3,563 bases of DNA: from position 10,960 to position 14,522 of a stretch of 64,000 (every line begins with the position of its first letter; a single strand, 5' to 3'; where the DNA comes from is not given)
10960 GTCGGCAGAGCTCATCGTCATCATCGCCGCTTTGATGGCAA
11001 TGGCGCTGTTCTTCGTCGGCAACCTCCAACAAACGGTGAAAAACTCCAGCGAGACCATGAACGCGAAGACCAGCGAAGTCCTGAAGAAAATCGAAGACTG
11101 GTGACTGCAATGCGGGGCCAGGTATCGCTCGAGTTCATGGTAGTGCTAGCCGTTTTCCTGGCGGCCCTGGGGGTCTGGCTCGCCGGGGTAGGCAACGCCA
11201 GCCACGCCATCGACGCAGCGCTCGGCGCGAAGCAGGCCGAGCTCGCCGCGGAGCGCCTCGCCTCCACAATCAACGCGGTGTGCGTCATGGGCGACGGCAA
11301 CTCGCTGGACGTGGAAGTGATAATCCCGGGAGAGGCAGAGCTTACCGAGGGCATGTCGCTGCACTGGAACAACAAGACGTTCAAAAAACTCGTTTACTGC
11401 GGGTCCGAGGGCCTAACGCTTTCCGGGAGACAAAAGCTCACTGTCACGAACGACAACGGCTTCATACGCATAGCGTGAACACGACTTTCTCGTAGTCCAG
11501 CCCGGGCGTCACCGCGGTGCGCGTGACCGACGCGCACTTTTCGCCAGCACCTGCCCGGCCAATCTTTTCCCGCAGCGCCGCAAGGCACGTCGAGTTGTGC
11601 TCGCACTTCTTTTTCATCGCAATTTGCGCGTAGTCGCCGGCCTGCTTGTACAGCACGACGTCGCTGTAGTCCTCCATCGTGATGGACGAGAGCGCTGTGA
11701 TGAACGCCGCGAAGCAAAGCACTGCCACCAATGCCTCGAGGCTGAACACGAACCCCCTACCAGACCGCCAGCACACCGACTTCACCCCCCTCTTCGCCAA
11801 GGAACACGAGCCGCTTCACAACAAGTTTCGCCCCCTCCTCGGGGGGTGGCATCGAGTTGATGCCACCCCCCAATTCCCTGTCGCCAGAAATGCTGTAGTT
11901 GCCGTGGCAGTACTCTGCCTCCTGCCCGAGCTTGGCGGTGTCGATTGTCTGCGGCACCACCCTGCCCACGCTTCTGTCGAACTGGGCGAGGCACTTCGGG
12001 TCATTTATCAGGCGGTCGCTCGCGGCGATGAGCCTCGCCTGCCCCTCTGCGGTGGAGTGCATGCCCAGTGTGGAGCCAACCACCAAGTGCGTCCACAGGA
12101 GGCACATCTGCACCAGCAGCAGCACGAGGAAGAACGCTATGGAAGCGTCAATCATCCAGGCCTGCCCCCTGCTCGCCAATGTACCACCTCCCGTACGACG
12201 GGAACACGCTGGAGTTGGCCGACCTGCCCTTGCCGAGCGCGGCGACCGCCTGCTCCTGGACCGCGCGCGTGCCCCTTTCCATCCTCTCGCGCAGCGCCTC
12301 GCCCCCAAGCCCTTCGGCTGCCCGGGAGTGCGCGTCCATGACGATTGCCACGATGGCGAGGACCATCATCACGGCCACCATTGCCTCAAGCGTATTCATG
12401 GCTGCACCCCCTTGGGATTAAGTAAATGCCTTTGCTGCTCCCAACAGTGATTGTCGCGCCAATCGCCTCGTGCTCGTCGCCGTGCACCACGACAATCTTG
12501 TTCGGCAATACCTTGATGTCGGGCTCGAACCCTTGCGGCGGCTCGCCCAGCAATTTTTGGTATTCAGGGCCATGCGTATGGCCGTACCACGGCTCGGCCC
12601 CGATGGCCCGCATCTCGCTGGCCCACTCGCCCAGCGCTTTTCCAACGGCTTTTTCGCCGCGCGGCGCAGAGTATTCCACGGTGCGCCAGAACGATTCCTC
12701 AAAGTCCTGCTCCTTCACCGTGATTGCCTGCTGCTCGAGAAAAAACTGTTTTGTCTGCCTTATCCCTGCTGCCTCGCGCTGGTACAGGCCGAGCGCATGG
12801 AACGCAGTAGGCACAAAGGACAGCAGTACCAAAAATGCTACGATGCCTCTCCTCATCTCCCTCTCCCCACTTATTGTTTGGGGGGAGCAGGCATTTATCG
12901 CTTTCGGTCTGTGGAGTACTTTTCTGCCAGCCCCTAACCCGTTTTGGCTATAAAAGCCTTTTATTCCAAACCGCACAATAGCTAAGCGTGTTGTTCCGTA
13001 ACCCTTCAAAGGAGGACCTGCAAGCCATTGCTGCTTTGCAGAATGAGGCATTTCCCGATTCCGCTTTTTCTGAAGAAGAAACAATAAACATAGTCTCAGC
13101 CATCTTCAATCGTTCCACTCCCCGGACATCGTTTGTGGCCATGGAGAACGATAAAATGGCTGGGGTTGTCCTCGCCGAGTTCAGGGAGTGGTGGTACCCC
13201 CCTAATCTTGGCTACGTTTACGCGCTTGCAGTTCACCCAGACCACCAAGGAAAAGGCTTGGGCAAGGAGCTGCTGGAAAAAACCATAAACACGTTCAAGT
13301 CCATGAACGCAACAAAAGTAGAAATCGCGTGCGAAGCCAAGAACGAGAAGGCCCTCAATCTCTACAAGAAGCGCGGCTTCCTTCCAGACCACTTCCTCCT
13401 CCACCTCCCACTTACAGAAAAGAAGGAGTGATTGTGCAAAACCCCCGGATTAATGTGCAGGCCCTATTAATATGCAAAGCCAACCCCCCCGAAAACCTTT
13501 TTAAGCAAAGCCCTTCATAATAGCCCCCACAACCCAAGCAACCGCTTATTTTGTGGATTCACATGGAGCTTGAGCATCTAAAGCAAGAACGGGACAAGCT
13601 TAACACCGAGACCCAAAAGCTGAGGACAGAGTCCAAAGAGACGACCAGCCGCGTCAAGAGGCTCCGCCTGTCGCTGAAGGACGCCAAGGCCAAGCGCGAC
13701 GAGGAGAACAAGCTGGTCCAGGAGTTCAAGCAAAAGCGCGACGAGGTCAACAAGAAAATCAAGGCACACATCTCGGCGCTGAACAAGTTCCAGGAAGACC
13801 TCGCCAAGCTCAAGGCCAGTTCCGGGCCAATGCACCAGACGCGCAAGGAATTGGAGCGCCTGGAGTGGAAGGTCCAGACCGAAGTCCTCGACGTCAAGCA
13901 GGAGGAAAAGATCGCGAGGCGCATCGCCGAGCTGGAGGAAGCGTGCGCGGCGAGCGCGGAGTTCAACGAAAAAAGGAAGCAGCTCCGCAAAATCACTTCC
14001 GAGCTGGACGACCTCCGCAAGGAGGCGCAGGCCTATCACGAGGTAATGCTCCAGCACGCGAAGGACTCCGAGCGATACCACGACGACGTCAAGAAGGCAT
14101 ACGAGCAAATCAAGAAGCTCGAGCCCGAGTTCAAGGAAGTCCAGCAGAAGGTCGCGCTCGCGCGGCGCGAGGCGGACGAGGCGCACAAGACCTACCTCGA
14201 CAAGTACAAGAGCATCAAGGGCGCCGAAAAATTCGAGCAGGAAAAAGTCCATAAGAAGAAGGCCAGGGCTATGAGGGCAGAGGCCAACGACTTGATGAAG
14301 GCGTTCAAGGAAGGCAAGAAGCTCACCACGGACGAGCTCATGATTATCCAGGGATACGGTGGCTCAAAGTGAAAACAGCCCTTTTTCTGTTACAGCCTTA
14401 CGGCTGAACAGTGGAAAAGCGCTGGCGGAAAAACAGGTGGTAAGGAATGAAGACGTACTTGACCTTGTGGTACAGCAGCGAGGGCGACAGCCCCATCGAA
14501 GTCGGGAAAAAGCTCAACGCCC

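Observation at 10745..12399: Convergent cluster of six small class-III-signal-peptide (archaeal type IV pilin-like) genes with no assembly ATPase or platform gene nearby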

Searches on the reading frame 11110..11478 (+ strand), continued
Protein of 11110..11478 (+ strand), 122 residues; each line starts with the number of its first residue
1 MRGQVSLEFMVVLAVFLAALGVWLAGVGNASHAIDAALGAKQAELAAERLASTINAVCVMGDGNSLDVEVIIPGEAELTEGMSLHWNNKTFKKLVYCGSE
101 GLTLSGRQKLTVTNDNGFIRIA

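Call 71: search_solved_structures(query=A2, max_evalue=1, show_alignments=2)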
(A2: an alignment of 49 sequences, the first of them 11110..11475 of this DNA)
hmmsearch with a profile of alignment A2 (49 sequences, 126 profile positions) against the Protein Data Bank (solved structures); distinct sequences matched with E-value up to 1: 4.
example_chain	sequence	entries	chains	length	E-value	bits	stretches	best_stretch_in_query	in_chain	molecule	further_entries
9eq7_A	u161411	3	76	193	0.083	16.2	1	2-62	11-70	Archaellin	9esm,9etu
9v96_A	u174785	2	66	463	0.09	16.1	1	2-82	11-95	Flagellin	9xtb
6bj3_D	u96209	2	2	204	0.4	14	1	33-103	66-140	TCR 55 alpha chain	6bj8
5xot_D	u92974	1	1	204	0.4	14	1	33-103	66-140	The Delta chain of TU55 TCR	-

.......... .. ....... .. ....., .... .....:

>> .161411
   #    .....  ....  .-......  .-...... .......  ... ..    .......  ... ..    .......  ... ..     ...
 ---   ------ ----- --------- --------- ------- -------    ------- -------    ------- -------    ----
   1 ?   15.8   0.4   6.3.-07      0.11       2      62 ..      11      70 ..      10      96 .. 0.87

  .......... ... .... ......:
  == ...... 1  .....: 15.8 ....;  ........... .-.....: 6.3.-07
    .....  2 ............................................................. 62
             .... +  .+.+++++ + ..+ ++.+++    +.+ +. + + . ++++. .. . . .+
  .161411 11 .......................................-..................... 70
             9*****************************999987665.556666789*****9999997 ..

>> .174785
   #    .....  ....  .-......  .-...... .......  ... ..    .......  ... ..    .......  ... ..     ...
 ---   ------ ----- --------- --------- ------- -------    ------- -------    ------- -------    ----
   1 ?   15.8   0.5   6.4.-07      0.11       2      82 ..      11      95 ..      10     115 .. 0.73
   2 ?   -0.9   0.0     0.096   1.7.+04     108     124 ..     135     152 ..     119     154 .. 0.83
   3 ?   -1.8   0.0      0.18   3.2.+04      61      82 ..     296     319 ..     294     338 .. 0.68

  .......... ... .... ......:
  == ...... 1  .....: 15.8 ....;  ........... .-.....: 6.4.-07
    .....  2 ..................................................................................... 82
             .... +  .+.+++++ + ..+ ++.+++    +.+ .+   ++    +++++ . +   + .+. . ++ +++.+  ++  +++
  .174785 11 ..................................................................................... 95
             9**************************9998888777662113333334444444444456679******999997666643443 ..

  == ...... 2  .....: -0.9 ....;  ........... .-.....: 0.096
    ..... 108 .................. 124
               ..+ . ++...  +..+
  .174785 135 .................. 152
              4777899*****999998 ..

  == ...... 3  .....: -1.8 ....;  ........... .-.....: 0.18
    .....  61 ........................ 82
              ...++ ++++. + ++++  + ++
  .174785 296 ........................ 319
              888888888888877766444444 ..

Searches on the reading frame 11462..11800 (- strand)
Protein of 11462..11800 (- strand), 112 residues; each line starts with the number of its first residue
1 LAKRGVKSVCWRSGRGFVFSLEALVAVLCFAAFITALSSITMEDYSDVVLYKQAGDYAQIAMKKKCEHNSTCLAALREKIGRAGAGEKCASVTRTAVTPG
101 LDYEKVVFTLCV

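Call 3: search_protein_families(library=pfam, max_evalue=1, proteins=[window:11462-11800:-])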
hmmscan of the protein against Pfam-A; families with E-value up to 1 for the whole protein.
window:11462-11800:- (112 aa): 3 families
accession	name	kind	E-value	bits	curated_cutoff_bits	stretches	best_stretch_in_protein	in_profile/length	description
PF05579.19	Peptidase_S32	-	0.03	14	24.7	1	9-83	109-183/297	Equine arteritis virus serine endopeptidase S32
PF03431.18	RNA_replicase_B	-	0.068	12.1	25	1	14-51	301-334/540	RNA replicase, beta-chain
PF20850.2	EF_HD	-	0.17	12.2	27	1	29-68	29-66/168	Oedema factor (EF), alpha-helical domain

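Call 16: search_protein_families(library=ncbifam, max_evalue=1, proteins=[window:11462-11800:-])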
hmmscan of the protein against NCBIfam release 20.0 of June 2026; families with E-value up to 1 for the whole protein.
window:11462-11800:- (112 aa): 0 families

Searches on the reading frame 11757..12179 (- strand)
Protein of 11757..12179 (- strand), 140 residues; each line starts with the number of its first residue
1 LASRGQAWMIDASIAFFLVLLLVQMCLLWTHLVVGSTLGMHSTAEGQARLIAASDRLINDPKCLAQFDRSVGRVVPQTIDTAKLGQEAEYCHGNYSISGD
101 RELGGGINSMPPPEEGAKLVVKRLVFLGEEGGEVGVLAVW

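Call 16: search_protein_families(library=ncbifam, max_evalue=1, proteins=[window:11757-12179:-])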
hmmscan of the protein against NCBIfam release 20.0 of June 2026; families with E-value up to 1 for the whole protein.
window:11757-12179:- (140 aa): 0 families

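Call 24: find_homologous_proteins(query=window:11760-12179:-, max_evalue=0.001)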
Query window:11760-12179:- (140 aa): 7 proteins with E <= 0.001 among 57 candidates.
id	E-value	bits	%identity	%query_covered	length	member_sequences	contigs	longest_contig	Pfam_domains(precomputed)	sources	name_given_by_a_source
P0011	3.3e-81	288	100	94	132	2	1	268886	-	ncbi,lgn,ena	-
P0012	1.8e-58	214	67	100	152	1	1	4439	-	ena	-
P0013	1.1e-44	170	63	98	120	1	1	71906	-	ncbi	ncbi:hypothetical protein ACFLQ2_02455 [archaeon]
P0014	1.7e-35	140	59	94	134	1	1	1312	-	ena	-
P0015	8.7e-32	128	52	94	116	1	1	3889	-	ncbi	-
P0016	1.1e-27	115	53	94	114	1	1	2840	-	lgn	-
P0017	9.5e-14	69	49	78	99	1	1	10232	-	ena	-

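Call 25: find_encoding_contigs(protein=P0017, flank=10000, max_places=3)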
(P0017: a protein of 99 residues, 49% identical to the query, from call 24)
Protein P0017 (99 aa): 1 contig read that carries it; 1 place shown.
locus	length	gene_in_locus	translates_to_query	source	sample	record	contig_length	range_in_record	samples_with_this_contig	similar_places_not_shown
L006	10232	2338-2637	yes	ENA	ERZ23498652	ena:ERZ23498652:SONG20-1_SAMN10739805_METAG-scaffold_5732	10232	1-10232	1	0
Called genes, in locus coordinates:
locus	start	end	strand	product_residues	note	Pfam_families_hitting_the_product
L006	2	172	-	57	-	?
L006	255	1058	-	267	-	PF23435:DUF7121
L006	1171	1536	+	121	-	PF09685:MamF_MmsF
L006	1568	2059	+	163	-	-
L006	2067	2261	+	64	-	-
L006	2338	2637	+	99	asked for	-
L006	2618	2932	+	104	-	-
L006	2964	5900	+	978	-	PF01011:PQQ (faint), PF13360:PQQ_2, PF13570:Beta-prop_ACSF4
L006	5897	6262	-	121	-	-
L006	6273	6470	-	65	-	-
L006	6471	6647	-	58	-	-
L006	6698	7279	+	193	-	PF02163:Peptidase_M50 (weak)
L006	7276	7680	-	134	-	PF00903:Glyoxalase (weak)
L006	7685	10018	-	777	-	PF02359:CDC48_N, PF02933:CDC48_2, PF05496:RuvB_N (weak), PF13191:AAA_16 (weak), PF00004:AAA, PF17862:AAA_lid_3, PF00004:AAA, PF17862:AAA_lid_3, +21 more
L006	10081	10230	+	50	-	?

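Call 27: find_encoding_contigs(protein=P0015, flank=10000, max_places=3)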
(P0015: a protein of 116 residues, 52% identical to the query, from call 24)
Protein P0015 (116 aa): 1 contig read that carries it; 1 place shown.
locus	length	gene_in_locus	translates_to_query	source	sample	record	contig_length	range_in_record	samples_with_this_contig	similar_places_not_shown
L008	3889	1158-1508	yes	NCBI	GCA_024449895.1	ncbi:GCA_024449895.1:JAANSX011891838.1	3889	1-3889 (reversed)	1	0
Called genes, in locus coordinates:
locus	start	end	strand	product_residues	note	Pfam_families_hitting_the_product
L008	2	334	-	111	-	?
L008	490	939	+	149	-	-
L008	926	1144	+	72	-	-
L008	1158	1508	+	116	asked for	-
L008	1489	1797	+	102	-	-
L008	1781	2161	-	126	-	-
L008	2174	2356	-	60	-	-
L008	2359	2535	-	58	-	-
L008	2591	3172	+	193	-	PF02163:Peptidase_M50 (weak)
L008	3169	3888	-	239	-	?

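Call 38: search_protein_families(library=pfam, max_evalue=0.01, proteins=[L006:2964-5900:+])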
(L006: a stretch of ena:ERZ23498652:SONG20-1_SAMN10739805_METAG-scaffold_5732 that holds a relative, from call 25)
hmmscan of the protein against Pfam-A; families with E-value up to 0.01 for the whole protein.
L006:2964-5900:+ (978 aa): 4 families
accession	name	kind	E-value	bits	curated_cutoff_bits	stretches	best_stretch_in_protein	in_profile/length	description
PF13570.13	Beta-prop_ACSF4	-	8.1e-37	127.8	133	2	190-335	82-223/329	Beta-alanine-activating enzyme, beta-propeller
PF13360.13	PQQ_2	-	5.8e-31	108.4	27.6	1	191-404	15-233/233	Outer membrane protein assembly factor BamB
PF01011.28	PQQ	-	4.3e-16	59.2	26.7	3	370-408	49-87/595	Glucose/ethanol/alcohol dehydrogenase, beta-propeller domain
PF07790.16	Pilin_N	-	0.009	17.3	25.2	1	2-63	1-61/78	Archaeal Type IV pilin, N-terminal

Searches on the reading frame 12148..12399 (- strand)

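Call 3: search_protein_families(library=pfam, max_evalue=1, proteins=[window:12148-12399:-])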
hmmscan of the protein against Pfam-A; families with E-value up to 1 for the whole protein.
window:12148-12399:- (83 aa): 0 families

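Call 16: search_protein_families(library=ncbifam, max_evalue=1, proteins=[window:12148-12399:-])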
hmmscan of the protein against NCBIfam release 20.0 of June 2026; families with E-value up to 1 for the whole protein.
window:12148-12399:- (83 aa): 1 family
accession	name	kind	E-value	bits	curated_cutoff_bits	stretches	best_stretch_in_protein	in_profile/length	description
NF047827.1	T3SSXpsH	equivalog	0.061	13.1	160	1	7-77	8-76/145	type II secretion system protein XpsH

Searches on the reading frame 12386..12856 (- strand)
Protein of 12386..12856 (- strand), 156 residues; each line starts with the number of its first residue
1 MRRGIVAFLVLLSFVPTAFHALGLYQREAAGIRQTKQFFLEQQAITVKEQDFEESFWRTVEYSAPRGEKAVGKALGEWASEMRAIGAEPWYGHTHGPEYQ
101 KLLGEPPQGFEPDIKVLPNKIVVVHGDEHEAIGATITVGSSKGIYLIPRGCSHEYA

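Call 16: search_protein_families(library=ncbifam, max_evalue=1, proteins=[window:12386-12856:-])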
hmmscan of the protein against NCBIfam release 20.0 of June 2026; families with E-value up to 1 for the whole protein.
window:12386-12856:- (156 aa): 0 families

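Call 22: find_homologous_proteins(query=window:12389-12856:-, max_evalue=0.001)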
Query window:12389-12856:- (156 aa): 6 proteins with E <= 0.001 among 52 candidates.
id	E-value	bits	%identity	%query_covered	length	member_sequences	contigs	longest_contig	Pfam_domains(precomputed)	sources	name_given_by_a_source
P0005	1.1e-100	352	100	100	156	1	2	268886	-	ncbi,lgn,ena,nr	ncbi:MAG: hypothetical protein KAW41_06630 [Candidatus Diapherotrites archaeon]|nr:hypothetical prot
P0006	3.5e-52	194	61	100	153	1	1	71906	-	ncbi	ncbi:hypothetical protein ACFLQ2_02465 [archaeon]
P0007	1.6e-45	173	56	100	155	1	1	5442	-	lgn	-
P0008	2.2e-40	156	55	100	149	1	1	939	-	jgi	-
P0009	4.3e-35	139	52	99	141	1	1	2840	-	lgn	-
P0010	1.6e-20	92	75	39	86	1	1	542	-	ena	-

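Call 26: find_encoding_contigs(protein=P0007, flank=10000, max_places=3)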
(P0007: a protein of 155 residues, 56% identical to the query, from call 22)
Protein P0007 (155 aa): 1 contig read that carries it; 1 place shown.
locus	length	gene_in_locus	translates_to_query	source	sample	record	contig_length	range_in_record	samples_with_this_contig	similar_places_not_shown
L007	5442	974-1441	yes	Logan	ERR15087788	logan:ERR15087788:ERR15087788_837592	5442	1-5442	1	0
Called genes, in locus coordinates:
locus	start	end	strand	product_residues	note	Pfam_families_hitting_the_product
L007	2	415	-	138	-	?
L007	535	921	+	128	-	PF09685:MamF_MmsF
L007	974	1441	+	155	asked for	-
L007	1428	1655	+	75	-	-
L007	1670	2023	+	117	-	-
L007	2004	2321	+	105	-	-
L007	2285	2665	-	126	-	-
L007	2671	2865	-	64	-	PF04021:Class_IIIsignal (weak)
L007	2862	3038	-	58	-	-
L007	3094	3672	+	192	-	PF02163:Peptidase_M50 (weak)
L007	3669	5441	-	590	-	?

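Call 54: predict_structure(alignment_id=A4)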
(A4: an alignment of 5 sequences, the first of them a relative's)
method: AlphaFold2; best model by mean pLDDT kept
length: 156 residues; sequences in the alignment: 5
mean_pLDDT: 86.9   pTM: 0.72
mean pLDDT of the five models: 86.9, 86.0, 83.3, 81.6, 81.6
residues with pLDDT >= 90: 88; 70-90: 57; 50-70: 11; < 50: 0
segments of 3 or more residues with pLDDT < 50: none
pLDDT, mean of each block of 10 residues (from residue 1): 67 71 74 87 92 95 93 95 92 86 83 91 92 92 92 89
secondary structure, 60 per line:
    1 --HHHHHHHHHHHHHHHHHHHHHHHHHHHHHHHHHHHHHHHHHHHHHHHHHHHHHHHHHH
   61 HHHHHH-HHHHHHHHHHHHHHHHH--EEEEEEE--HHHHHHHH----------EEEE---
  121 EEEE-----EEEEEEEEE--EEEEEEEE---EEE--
elements in order: H3-66 H68-84 E87-93 H96-103 E114-117 E121-124 E130-138 E141-148 E152-154

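Call 57: fold_search(model_id=the predicted structure, library=pdb)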
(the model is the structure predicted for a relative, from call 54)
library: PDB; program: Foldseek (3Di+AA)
matches with E <= 10: 334; with E <= 0.001: 0
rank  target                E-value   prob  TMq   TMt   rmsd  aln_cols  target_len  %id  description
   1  1tr8_A                5.5e-01  0.10  0.13  0.21   8.6        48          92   12  Crystal Structure of archaeal Nascent Polypeptide-associated Complex (aeNAC) (released 2005-02-01)
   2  8ju7_A                6.2e-01  0.14  0.27  0.35  11.3       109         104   15  Structure of Pseudomonas aeruginosa ParS sensor domain (released 2024-01-24)
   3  2dos_MODEL_1_A        6.6e-01  0.04  0.14  0.13  13.0        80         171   15  Structural basis for the recognition of Lys48-linked polyubiquitin chain by the Josephin domain of ataxin-3, a (released 2007-05-22)
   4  8ju7_B                8.6e-01  0.13  0.26  0.36  11.2       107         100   14  Structure of Pseudomonas aeruginosa ParS sensor domain (released 2024-01-24)
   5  3k44_B                9.1e-01  0.03  0.13  0.14  14.7        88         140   14  Crystal Structure of Drosophila melanogaster Pur-alpha (released 2009-10-27)
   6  3rmp_C                9.7e-01  0.08  0.13  0.25   8.8        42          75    2  Structural basis for the recognition of attP substrates by P4-like integrases (released 2012-04-25)
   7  9r68_I                9.7e-01  0.01  0.11  0.04  15.0       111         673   13  CPS secretion pathway Wza-Wzc_C1 (Conf 2) (released 2026-03-04)
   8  9eie_A                1.3e+00  0.05  0.19  0.18  17.4       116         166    9  Trypanosomatid-specific protein of unknown function (released 2025-02-26)
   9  5x21_D                1.3e+00  0.03  0.12  0.02  14.6        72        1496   15  Crystal structure of Thermus thermophilus transcription initiation complex with GpA and pseudouridimycin (PUM) (released 2017-07-05)
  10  6wvk_D                1.3e+00  0.02  0.13  0.02  19.5       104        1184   13  Cryo-EM structure of Bacillus subtilis RNA Polymerase in complex with HelD (released 2020-11-18)
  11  9exq_B                1.3e+00  0.01  0.10  0.05  14.6       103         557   16  Wzc-K540M-3YE-N711Y MgADP C1 (released 2025-04-23)
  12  9b1d_H                1.3e+00  0.06  0.13  0.05   5.1        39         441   18  Cryo-EM structure of native SWR1 bound to DNA (composite structure) (released 2024-10-09)
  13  2c1g                  1.5e+00  0.03  0.14  0.07  12.3       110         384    5  Structure of Streptococcus pneumoniae peptidoglycan deacetylase (SpPgdA) (released 2005-09-15)
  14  5m9q                  1.6e+00  0.06  0.19  0.22  11.8        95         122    4  Human angiogenin PD variant R95Q (released 2017-02-22)
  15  7c7x_F                1.6e+00  0.05  0.21  0.20  13.0       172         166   13  Structural insights into nucleosome reorganization by NAP1-RELATED PROTEIN 1 (NRP1) (released 2020-11-11)
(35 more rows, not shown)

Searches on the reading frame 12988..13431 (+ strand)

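Call 3: search_protein_families(library=pfam, max_evalue=1, proteins=[window:12988-13431:+])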
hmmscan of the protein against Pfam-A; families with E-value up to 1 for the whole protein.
window:12988-13431:+ (147 aa): 11 families
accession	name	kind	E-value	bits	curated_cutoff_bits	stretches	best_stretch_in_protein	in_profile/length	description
PF00583.31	Acetyltransf_1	-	1.9e-21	76.9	20.7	1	13-131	3-116/116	Acetyltransferase (GNAT) family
PF13508.13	Acetyltransf_7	-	3.1e-14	53.5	27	1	47-131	4-82/84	Acetyltransferase (GNAT) domain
PF13673.13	Acetyltransf_10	-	1.2e-11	45.1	23.6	1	47-131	32-107/128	Acetyltransferase (GNAT) domain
PF13302.13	Acetyltransf_3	-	9.8e-11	42.9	25.4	1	2-131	3-137/138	Acetyltransferase (GNAT) domain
PF08445.16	FR47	-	3.1e-08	33.9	22.1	1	66-131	13-77/86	FR47-like protein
PF13527.13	Acetyltransf_9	-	1.1e-07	32.3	25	1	4-109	3-107/127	Acetyltransferase (GNAT) domain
PF13420.13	Acetyltransf_4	-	0.00014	22.4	24.3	1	5-131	3-134/155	Acetyltransferase (GNAT) domain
PF17013.11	Acetyltransf_15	-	0.0011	18.8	35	1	77-140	75-117/210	Putative acetyl-transferase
PF14542.12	Acetyltransf_CG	-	0.0086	16.6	30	1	80-116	30-65/80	GCN5-related N-acetyl-transferase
PF09390.16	DUF1999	-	0.08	13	25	1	3-64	3-73/159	Protein of unknown function (DUF1999)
PF13523.12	Acetyltransf_8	-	0.19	11.8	27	1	83-133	88-139/145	Acetyltransferase (GNAT) domain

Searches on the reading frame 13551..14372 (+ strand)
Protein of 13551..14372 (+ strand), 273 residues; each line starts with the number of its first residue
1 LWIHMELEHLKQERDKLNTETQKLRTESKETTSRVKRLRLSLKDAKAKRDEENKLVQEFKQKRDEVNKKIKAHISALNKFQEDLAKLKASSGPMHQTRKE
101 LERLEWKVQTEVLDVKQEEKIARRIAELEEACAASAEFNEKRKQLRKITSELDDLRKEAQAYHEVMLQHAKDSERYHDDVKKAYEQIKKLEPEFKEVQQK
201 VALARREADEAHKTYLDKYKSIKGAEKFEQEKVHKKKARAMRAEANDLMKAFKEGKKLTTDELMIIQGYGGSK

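Call 6: search_protein_families(library=pfam, max_evalue=0.001, proteins=[window:13551-14372:+])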
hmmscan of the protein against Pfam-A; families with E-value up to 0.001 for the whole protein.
window:13551-14372:+ (273 aa): 1 family
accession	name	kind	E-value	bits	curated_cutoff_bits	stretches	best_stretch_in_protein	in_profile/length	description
PF23435.1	DUF7121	-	2.4e-15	57.2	29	1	11-269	45-304/307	Family of unknown function (DUF7121)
